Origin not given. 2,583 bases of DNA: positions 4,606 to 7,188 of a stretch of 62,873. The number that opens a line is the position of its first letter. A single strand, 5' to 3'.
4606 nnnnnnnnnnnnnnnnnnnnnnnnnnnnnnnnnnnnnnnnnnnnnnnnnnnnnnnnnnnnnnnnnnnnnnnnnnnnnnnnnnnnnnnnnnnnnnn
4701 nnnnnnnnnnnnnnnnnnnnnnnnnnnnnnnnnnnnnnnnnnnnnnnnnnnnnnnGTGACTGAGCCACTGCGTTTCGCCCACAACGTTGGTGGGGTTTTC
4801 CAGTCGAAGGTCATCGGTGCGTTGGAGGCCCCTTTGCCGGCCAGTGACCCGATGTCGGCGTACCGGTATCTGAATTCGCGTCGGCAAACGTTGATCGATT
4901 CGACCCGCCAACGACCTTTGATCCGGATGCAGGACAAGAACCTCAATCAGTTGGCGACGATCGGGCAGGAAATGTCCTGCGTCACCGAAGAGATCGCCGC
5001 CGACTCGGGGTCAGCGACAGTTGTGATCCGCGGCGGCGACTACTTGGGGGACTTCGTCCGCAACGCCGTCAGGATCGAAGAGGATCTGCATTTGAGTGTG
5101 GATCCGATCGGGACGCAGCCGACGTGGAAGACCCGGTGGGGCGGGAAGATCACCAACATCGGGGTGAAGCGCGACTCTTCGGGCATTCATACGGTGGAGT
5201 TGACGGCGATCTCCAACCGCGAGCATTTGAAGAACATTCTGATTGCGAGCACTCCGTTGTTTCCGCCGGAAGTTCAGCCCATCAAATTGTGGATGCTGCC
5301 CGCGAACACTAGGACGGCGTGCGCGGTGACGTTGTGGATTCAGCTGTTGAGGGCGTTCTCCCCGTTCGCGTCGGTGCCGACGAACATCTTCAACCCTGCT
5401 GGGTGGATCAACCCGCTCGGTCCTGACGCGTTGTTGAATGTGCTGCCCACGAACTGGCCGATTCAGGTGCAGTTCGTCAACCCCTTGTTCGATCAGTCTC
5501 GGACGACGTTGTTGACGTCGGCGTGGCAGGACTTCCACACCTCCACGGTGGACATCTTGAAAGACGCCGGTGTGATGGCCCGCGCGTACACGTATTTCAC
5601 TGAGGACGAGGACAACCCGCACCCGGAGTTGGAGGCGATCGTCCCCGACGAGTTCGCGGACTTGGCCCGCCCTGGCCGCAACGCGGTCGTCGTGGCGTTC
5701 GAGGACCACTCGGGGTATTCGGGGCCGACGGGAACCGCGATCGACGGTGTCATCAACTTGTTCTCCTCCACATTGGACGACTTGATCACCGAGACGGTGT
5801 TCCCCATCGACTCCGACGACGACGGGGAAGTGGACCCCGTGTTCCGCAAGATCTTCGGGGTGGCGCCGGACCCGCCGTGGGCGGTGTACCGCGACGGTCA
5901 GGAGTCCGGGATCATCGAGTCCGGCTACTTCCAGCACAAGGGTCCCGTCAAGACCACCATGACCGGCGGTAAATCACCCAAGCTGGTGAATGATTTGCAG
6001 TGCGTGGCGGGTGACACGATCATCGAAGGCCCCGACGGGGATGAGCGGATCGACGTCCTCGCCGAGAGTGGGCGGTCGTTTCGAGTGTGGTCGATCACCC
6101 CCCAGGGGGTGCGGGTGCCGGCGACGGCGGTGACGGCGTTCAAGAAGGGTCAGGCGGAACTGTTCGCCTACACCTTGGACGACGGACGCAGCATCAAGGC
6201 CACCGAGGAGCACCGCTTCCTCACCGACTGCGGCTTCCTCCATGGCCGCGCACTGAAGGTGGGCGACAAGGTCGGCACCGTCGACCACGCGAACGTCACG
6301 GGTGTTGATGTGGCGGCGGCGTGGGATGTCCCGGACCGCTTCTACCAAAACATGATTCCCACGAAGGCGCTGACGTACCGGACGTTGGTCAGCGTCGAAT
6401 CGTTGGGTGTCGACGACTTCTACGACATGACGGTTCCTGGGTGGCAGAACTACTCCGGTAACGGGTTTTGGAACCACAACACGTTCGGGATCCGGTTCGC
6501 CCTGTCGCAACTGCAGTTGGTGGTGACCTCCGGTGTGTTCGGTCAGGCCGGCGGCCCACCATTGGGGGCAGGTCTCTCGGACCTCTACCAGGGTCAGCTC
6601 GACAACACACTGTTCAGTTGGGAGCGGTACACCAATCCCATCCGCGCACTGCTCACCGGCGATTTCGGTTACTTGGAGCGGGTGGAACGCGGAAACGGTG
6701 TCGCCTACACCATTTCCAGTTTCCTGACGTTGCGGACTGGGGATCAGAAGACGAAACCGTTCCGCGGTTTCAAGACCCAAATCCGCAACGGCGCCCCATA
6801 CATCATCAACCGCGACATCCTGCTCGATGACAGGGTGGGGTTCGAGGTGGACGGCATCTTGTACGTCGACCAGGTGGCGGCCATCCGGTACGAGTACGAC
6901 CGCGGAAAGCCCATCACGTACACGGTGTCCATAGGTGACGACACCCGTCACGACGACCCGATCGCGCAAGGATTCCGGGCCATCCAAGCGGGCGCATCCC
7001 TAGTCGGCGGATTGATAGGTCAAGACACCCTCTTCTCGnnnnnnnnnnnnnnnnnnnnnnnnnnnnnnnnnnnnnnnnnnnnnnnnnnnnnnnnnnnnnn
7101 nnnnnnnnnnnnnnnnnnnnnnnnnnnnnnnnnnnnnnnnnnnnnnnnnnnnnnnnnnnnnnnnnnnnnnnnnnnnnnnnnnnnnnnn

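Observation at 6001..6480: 160-aa mini-intein inside a structural tail-tip protein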

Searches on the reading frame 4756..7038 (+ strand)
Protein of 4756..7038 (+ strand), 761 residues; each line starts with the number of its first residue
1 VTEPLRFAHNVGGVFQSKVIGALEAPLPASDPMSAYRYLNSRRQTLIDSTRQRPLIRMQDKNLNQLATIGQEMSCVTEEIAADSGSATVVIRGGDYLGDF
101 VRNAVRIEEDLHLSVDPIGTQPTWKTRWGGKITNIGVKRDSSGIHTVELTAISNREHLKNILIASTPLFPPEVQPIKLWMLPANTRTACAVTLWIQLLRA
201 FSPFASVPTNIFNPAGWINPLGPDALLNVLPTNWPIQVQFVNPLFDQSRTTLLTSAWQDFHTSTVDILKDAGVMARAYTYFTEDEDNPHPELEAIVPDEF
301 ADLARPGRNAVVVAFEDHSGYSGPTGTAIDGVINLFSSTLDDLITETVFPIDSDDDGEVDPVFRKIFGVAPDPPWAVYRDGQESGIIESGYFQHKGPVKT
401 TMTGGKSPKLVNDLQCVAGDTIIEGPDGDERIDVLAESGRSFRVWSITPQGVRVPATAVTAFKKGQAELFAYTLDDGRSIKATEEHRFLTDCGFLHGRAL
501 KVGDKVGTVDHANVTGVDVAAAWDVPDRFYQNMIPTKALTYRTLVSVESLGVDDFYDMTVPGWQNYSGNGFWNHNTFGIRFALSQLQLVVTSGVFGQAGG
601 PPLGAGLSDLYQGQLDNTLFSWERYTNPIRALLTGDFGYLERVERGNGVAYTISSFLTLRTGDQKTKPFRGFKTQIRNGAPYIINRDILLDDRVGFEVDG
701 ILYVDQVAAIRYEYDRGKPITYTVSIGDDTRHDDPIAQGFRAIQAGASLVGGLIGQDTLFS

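Call 3: search_protein_families(library=pfam, proteins=[window:4756-7038:+], max_evalue=1)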
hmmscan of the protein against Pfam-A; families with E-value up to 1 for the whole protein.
window:4756-7038:+ (761 aa): 3 families
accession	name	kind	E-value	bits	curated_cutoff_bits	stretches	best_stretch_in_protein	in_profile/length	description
PF14594.13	Sipho_Gp37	-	2.3e-28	99.7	26.2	2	56-415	2-253/370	Siphovirus ReqiPepy6 Gp37-like protein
PF14890.11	Intein_splicing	-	2.7e-10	40.7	35.8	1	441-575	20-155/155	Intein splicing domain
PF07591.16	PT-HINT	-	0.032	14.9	27.7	1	463-508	40-89/137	Pretoxin HINT domain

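Call 6: search_dna_similar(query=window:4756-7038:+, collection=phages, mode=protein, max_rows=40)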
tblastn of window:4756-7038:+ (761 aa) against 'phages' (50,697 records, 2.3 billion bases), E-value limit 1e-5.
Records with a match: 2358; places in all: 2358; records where one place covers at least 80% of the query: 145.
Best place of each record, by identity: <60% 2358.
By first word of the organism name: Mycobacterium 1705; Gordonia 550; Rhodococcus 62; Corynebacterium 22; Nocardia 8; Fromanvirus 4; Mycolicibacterium 2; Tsukamurella 2; Planktothrix 2; Mycobacteroides 1.
By host as written in the record: Mycobacterium smegmatis mc2 155 1149; Gordonia terrae 3612 423; Mycobacterium smegmatis mc#155 231; Mycobacterium smegmatis mc2155 96; Gordonia rubripertincta NRRL B-16540 40; - 39; Rhodococcus erythropolis RIA 643 37; Gordonia terrae CAG3 36; and 115 more.
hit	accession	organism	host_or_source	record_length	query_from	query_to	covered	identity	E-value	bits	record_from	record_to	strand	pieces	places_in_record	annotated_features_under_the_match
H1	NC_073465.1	Mycobacterium phage MalagasyRose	Mycobacterium smegmatis mc2 155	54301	14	760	78%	56.3%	2e-148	677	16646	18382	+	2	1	24: minor tail protein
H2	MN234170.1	Mycobacterium phage MalagasyRose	Mycobacterium smegmatis mc2 155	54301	14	760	78%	56.3%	2e-148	677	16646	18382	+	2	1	24: minor tail protein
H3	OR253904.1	Mycobacterium Phage Nergal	Mycobacterium smegmatis mc2 155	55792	14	760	77%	56.8%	1e-150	683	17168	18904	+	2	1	22: minor tail protein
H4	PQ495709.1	Mycobacterium phage Nadezda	Mycobacterium smegmatis mc(2)155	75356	16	760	77%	53.1%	3e-140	639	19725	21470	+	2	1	minor tail protein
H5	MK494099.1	Mycobacterium phage Typha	Mycobacterium smegmatis mc#155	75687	16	760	77%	53.1%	3e-140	639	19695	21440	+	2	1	24: minor tail protein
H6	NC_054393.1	Mycobacterium phage Typha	Mycobacterium smegmatis mc#155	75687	16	760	77%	53.1%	3e-140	639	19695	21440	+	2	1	24: minor tail protein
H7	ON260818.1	Mycobacterium phage Hilltopfarm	Mycobacterium smegmatis mc#155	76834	16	760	77%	53.1%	3e-140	639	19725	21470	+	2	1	24: minor tail protein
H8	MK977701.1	Mycobacterium phage Cracklewink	Mycobacterium smegmatis mc#155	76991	16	760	77%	52.6%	1e-136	629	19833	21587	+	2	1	24: minor tail protein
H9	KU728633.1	Mycobacterium phage Bipper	Mycobacterium smegmatis mc2 155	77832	16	760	77%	52.6%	1e-136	629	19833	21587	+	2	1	24: minor tail protein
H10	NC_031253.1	Mycobacterium phage Bipper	Mycobacterium smegmatis mc2 155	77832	16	760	77%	52.6%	1e-136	629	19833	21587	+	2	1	24: minor tail protein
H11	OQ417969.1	Mycobacterium phage prophiT37-1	Mycobacterium abscessus T37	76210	26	760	76%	52.1%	3e-137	621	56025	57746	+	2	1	88: minor tail protein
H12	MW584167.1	Mycobacterium phage prophiGD43A-5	Mycobacterium abscessus GD43A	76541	26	760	76%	52.1%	3e-137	621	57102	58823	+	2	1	95: minor tail protein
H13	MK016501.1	Mycobacterium phage Nebkiss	Mycobacterium smegmatis mc2 155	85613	18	760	79%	48.2%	4e-129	584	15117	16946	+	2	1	17: minor tail protein | 18: HNH endonuclease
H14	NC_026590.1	Mycobacterium phage Gaia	Mycobacterium smegmatis mc2 155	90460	18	760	79%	48.2%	4e-129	584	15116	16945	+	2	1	16: minor tail protein | 17: homoendonuclease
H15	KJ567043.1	Mycobacterium phage Gaia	Mycobacterium smegmatis mc2 155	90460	18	760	79%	48.2%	4e-129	584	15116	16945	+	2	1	16: minor tail protein | 17: homoendonuclease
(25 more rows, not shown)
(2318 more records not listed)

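Call 7: find_homologous_proteins(query=window:4756-7038:+)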
Query window:4756-7038:+ (761 aa): 323 proteins with E <= 0.001 among 8000 candidates; the best 120 are listed.
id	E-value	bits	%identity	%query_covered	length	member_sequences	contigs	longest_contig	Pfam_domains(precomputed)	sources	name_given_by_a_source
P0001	0.0e+0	1761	100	100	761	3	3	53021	PF14594.14,PF14890.12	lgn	-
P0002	0.0e+0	1451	81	99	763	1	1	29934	PF14594.14,PF14890.12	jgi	jgi:hypothetical protein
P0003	0.0e+0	1176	87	54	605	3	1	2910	PF14594.14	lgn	-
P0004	0.0e+0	1173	65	99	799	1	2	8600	PF14594.14,PF14890.12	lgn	-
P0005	0.0e+0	1143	88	55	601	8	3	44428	PF14594.14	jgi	jgi:hypothetical protein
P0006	0.0e+0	1062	83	54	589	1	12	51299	PF14594.14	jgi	jgi:hypothetical protein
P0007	0.0e+0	1034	80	55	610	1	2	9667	PF14594.14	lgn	-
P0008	0.0e+0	1031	80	55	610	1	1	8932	PF14594.14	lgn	-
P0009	0.0e+0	1023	71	43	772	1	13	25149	PF14594.14,PF14890.12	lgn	-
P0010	1.4e-287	974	78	54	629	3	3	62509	PF14594.14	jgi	jgi:hypothetical protein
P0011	5.5e-282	956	76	54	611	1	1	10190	PF14594.14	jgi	jgi:hypothetical protein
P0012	1.2e-277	941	78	55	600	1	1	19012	PF14594.14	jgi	jgi:hypothetical protein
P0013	8.6e-275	932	72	55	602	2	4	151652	PF14594.14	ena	-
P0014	6.0e-274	929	73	54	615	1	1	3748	PF14594.14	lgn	-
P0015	1.2e-273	928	75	54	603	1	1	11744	PF14594.14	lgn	-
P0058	1.8e-250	851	72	54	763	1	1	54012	PF14594.14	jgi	jgi:hypothetical protein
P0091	9.6e-229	779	47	97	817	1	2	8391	PF14594.14,PF14890.12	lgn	-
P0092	2.7e-227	775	47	98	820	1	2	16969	PF14594.14,PF14890.12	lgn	-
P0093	2.5e-224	765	46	99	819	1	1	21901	PF14594.14,PF14890.12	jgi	jgi:Intein splicing domain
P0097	7.1e-214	730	43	100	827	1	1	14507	PF14594.14,PF14890.12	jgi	jgi:hypothetical protein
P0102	7.4e-211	720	43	96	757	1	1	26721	PF14594.14,PF14890.12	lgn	-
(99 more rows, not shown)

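Call 24: search_protein_families(library=pfam, proteins=[P0058], max_evalue=0.01)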
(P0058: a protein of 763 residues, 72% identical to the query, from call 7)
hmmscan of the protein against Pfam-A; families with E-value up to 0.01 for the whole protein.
P0058 (763 aa): 1 family
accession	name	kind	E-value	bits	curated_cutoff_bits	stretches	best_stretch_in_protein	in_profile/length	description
PF14594.13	Sipho_Gp37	-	2.6e-25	89.6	26.2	1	86-731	2-370/370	Siphovirus ReqiPepy6 Gp37-like protein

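Call 25: search_protein_families(library=phrogs, proteins=[window:4756-7038:+], max_evalue=0.001)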
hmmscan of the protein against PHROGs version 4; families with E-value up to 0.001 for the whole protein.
window:4756-7038:+ (761 aa): 3 families
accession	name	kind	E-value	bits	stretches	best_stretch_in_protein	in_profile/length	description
phrog_110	-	tail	9.8e-157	523.9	2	22-418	29-406/678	minor tail protein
phrog_20962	-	tail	6.9e-40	137.4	1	595-756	12-173/177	minor tail protein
phrog_20512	-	tail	8.7e-06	25.3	1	221-413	210-389/553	minor tail protein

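Call 26: search_protein_families(library=ncbifam, proteins=[window:4756-7038:+], max_evalue=0.01)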
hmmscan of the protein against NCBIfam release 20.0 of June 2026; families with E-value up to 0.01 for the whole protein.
window:4756-7038:+ (761 aa): 6 families
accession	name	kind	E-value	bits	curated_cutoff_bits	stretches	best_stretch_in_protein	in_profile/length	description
NF005852.0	PRK07773.1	equivalog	1e-14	53.8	780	1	415-507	397-491/886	replicative DNA helicase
NF052663.1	RtcB_rel_intein2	exception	1.2e-07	31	1050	1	413-493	75-156/626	intein-containing RctB family protein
TIGR01445.1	intein_Nterm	domain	1.3e-07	32.5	24.5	1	416-490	1-83/83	intein N-terminal splicing region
NF007079.0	PRK09532.1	equivalog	9e-06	24.2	1525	1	428-493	788-853/876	DNA polymerase III subunit alpha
NF038136.1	rSAM_Rv_intein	exception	6.6e-05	21.9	700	1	416-509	76-169/574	intein-containing Rv2578c family radical SAM protein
NF006207.0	PRK08332.1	equivalog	0.0042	14.3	2400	0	543-576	1209-1242/1684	vitamin B12-dependent ribonucleotide reductase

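Call 28: search_solved_structures(query=P0005, max_evalue=1)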
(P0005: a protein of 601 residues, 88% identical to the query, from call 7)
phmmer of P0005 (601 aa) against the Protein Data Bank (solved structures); distinct sequences matched with E-value up to 1: 1.
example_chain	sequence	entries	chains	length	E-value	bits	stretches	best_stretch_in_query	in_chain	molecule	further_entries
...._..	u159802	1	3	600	3.1e-33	118.2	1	45-590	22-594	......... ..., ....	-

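Call 29: find_encoding_contigs(protein=P0005, flank=4000, max_places=2)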
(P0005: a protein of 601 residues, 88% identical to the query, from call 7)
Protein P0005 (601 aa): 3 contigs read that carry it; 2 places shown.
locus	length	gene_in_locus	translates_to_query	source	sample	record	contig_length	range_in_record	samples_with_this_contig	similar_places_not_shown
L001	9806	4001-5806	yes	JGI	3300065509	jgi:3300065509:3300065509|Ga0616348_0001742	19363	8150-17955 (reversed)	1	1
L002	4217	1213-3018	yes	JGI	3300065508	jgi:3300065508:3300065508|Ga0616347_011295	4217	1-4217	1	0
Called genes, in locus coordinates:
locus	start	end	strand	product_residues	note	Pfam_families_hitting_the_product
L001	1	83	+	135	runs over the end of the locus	-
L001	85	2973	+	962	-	-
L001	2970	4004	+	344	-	-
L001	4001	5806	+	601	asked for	PF14594:Sipho_Gp37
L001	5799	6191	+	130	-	PF10910:Phage_gene29 (weak)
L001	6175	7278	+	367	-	-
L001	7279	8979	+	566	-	PF23918:DUF7257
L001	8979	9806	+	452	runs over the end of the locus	-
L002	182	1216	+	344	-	-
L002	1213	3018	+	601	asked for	PF14594:Sipho_Gp37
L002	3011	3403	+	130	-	PF10910:Phage_gene29 (weak)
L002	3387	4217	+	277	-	?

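Call 30: find_encoding_contigs(protein=P0002, flank=4000, max_places=2)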
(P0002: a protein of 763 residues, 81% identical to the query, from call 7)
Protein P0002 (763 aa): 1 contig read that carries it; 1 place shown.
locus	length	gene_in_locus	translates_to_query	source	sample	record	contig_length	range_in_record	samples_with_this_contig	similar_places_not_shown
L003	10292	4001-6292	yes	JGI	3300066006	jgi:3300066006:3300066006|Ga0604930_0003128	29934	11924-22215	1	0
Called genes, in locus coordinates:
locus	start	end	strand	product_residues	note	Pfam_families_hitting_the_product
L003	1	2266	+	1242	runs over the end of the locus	PF06737:Transglycosylas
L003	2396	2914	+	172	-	PF07463:NUMOD4, PF13392:HNH_3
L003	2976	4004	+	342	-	-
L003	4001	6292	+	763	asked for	PF14594:Sipho_Gp37, PF14890:Intein_splicing, PF14594:Sipho_Gp37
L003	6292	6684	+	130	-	PF10910:Phage_gene29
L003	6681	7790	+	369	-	-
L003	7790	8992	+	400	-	-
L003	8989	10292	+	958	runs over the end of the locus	PF11790:Glyco_hydro_cc (weak), PF21722:Gly_rich_2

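Call 31: find_encoding_contigs(protein=P0003, flank=4000, max_places=2)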
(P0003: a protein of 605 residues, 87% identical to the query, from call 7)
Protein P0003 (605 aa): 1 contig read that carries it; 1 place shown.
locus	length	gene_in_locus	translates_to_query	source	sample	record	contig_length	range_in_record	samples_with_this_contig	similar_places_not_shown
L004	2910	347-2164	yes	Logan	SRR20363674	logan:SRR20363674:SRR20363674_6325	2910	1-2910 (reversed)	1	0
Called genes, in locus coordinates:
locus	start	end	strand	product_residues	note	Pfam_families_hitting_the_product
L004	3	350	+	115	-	?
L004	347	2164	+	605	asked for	PF14594:Sipho_Gp37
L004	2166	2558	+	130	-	PF10910:Phage_gene29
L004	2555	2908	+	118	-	?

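Call 45: find_encoding_contigs(protein=P0001, flank=3000, max_places=4)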
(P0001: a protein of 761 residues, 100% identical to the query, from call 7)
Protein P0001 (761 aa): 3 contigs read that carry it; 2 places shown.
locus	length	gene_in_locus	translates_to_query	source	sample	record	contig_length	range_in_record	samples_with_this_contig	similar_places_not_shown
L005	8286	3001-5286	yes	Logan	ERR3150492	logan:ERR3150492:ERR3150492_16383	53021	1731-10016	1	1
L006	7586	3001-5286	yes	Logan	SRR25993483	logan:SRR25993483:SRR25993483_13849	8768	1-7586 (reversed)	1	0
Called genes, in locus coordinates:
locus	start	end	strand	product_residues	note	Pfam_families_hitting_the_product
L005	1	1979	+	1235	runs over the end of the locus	?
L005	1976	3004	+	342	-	-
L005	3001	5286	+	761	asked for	PF14594:Sipho_Gp37, PF14890:Intein_splicing, PF14594:Sipho_Gp37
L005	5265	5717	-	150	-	-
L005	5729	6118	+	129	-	PF10910:Phage_gene29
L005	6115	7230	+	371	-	-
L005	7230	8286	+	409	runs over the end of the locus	-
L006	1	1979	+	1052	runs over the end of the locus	?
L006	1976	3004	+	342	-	-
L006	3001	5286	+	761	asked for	PF14594:Sipho_Gp37, PF14890:Intein_splicing, PF14594:Sipho_Gp37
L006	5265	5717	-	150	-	-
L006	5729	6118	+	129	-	PF10910:Phage_gene29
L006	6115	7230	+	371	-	-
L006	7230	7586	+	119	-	?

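Call 61: search_solved_structures(query=A3, max_evalue=0.01, show_alignments=1)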
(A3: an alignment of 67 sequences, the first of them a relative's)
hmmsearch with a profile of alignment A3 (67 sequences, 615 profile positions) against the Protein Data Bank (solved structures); distinct sequences matched with E-value up to 0.01: 2.
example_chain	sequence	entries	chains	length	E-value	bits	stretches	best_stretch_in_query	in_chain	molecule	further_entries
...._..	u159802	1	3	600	2.4e-55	191.5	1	55-605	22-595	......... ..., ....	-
8zdo_s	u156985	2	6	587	4.9e-09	38.5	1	104-579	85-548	Baseplate hub protein (gp18)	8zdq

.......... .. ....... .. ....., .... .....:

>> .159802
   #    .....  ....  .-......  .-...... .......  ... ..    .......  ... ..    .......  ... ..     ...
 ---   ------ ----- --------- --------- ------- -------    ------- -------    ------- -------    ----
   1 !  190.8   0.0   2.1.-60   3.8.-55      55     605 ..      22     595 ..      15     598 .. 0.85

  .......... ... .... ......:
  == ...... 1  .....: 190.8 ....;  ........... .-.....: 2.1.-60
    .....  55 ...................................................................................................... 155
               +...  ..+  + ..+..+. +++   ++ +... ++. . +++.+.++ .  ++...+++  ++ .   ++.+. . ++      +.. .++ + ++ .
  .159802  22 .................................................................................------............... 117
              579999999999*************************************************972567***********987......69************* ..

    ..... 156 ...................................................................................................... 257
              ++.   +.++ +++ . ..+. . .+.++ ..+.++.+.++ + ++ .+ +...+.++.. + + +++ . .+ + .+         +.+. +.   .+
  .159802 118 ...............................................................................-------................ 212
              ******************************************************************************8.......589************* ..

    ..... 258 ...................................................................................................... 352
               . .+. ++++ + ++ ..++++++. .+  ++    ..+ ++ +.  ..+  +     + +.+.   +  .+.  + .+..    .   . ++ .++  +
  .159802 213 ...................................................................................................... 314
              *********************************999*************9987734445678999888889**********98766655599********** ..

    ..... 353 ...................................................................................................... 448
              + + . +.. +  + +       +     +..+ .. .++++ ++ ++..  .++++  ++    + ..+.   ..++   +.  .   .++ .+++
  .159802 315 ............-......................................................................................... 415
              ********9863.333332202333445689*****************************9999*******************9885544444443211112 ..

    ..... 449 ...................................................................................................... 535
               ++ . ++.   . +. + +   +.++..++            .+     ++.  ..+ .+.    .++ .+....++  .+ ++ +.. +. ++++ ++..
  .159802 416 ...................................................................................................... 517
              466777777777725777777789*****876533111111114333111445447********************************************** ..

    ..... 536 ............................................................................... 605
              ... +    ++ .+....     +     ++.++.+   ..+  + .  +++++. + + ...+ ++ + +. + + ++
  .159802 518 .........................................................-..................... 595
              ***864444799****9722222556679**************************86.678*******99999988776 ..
